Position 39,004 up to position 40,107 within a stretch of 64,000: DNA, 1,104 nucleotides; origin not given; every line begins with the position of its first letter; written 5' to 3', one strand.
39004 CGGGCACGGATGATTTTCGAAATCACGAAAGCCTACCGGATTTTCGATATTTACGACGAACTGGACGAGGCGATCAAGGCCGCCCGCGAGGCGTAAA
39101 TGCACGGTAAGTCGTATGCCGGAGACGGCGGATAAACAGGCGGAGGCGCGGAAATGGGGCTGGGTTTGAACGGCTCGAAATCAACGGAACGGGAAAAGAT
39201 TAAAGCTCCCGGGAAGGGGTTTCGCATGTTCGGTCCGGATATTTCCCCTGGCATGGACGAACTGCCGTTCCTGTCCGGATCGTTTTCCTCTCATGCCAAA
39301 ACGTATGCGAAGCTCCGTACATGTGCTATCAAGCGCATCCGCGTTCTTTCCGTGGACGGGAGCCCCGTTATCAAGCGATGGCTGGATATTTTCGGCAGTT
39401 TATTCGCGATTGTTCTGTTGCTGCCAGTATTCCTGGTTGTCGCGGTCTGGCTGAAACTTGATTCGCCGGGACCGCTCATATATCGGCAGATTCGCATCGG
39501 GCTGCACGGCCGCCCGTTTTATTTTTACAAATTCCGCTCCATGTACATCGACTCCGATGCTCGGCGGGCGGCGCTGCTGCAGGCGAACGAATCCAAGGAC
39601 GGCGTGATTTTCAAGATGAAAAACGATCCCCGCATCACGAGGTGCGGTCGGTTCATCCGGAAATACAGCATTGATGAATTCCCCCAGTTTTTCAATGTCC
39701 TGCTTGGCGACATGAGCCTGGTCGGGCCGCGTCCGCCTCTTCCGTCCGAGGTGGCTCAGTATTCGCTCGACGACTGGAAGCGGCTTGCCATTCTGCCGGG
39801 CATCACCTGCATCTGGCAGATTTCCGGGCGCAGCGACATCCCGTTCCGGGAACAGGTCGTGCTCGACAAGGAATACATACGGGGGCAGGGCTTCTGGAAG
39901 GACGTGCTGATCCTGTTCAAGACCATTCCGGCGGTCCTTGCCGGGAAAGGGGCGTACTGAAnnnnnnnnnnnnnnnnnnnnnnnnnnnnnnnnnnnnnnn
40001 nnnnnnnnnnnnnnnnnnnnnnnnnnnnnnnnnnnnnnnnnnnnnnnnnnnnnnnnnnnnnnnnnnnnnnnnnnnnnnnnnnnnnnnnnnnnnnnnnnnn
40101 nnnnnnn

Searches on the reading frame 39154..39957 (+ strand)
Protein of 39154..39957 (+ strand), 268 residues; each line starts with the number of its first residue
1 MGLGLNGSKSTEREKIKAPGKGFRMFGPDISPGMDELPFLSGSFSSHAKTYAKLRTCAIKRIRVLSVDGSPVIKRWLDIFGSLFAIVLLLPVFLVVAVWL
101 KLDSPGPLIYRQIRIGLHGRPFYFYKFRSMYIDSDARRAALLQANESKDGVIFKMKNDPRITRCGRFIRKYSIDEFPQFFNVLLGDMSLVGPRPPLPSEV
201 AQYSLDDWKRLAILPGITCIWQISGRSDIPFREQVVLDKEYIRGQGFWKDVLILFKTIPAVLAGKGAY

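Call 58: search_protein_families(library=pfam, proteins=[window:39154-39957:+], max_evalue=0.0001)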
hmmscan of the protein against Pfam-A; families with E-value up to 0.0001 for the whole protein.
window:39154-39957:+ (268 aa): 1 family
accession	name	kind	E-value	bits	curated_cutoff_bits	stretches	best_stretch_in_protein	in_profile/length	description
PF02397.22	Bac_transf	-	1.4e-63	214.2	27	1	74-262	1-178/179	Bacterial sugar transferase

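Call 67: search_protein_families(library=ncbifam, proteins=[window:39154-39957:+], max_evalue=0.01)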
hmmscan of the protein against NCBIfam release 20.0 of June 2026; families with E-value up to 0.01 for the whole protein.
window:39154-39957:+ (268 aa): 10 families
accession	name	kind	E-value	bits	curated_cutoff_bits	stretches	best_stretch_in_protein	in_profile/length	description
TIGR03025.1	EPS_sugtrans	subfamily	4.1e-84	283.4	295.55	1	70-268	254-445/445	exopolysaccharide biosynthesis polyprenyl glycosylphosphotransferase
NF041877.1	EPS_EpsZ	equivalog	8.7e-73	245.5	800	1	72-267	264-458/459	exopolysaccharide biosynthesis polyisoprenyl-phosphate hexose-1-phosphate transferase EpsZ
TIGR03022.1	WbaP_sugtrans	subfamily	8.3e-72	242.9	403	1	65-268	250-456/456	undecaprenyl-phosphate galactose phosphotransferase WbaP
TIGR03023.1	WcaJ_sugtrans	equivalog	1.1e-65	222.7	410.75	1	47-268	238-453/453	undecaprenyl-phosphate glucose phosphotransferase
NF052601.1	undeca_RfbP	equivalog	4.3e-59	199.7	330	1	66-265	37-239/244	undecaprenyl-phosphate galactose phosphotransferase family protein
NF011751.0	PRK15204.1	equivalog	1.7e-48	165.4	907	1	65-268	271-476/476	undecaprenyl-phosphate galactose phosphotransferase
TIGR03013.1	EpsB_2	subfamily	1e-45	156.6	393.35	1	72-267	253-442/443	TIGR03013 family XrtA/PEP-CTERM system glycosyltransferase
NF050817.1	PolSacchBiosHfsE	equivalog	4.1e-38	131.3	750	1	70-265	268-463/467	polysaccharide biosynthesis protein HfsE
NF007518.0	PRK10124.1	equivalog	5.4e-38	130.9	684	1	72-268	272-464/464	undecaprenyl-phosphate glucose phosphotransferase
NF045514.1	glycotran_HepC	equivalog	7.9e-23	80.9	140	1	71-194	114-211/220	heterocyst development glycosyltransferase HepC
